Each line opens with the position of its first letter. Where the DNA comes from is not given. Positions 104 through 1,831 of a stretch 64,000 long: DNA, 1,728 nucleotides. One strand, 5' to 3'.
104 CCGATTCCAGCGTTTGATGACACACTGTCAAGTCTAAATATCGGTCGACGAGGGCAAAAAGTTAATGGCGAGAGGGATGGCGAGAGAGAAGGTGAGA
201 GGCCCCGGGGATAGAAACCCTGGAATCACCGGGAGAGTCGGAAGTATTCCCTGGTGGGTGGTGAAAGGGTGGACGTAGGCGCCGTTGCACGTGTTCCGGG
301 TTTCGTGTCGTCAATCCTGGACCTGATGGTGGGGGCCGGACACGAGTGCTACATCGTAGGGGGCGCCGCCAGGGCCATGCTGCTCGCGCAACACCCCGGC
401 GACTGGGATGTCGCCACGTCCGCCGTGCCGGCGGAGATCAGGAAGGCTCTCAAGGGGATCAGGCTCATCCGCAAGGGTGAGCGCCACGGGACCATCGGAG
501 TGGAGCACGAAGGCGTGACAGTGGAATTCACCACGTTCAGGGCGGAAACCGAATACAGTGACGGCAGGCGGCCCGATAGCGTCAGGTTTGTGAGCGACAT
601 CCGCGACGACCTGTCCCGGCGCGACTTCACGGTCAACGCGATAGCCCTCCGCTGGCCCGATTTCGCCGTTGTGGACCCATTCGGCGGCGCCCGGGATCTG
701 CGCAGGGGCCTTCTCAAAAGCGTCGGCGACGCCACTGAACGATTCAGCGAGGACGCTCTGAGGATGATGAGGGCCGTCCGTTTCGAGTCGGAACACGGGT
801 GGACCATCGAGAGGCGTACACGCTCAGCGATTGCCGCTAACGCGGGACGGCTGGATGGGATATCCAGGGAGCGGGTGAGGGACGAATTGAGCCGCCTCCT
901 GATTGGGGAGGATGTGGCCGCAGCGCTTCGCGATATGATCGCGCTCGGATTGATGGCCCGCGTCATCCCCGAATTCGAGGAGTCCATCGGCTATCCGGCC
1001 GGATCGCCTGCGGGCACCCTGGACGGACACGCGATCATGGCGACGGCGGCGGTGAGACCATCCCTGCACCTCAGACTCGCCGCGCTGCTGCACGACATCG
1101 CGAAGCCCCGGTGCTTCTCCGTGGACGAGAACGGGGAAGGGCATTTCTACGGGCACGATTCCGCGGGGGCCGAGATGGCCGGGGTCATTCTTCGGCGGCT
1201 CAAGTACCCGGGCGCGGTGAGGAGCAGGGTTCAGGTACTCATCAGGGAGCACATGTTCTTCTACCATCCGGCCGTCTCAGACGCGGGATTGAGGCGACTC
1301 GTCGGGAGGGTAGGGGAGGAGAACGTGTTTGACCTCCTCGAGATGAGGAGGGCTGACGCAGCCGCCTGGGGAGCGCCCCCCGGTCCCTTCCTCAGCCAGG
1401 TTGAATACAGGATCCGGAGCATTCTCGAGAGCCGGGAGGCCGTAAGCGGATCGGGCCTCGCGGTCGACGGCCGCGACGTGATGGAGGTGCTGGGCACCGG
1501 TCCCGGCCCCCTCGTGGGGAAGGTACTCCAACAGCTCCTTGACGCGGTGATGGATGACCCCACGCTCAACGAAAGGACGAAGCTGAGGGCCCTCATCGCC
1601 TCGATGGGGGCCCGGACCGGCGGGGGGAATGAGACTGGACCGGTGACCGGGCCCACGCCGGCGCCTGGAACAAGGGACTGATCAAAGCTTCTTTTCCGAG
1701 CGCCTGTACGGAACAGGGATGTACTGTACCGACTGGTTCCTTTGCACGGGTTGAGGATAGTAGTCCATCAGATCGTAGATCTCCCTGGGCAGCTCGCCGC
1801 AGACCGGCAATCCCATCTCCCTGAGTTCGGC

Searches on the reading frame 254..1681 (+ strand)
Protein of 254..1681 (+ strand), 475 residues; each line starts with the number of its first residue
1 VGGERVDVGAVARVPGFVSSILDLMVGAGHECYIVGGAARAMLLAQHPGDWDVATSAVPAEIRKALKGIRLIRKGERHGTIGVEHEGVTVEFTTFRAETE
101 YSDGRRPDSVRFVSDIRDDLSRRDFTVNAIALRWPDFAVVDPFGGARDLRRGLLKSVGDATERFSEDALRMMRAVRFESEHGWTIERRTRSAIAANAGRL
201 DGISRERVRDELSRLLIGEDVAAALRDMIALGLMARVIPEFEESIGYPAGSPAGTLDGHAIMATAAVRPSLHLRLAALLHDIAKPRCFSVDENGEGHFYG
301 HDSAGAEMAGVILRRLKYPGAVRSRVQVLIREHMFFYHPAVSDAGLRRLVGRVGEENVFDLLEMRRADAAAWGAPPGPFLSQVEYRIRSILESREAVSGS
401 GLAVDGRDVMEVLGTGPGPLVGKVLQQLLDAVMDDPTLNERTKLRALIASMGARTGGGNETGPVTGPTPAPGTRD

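Call 30: search_protein_families(library=pfam, proteins=[window:254-1681:+], max_evalue=0.00001)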
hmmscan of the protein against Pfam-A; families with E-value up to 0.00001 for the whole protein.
window:254-1681:+ (475 aa): 4 families
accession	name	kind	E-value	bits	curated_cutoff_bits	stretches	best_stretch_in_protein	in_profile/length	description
PF01743.26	PolyA_pol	-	4.2e-33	114.8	23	1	32-154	1-125/126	Poly A polymerase head domain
PF12627.12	PolyA_pol_RNAbd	-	1.5e-15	57.1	22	1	184-243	3-62/64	Probable RNA and SrmB- binding site of polymerase A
PF01966.28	HD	-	6.7e-08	33.3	22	1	271-340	25-92/116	HD domain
PF13735.12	tRNA_NucTran2_2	-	3.7e-06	27.4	27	1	311-446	26-147/149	tRNA nucleotidyltransferase domain 2 putative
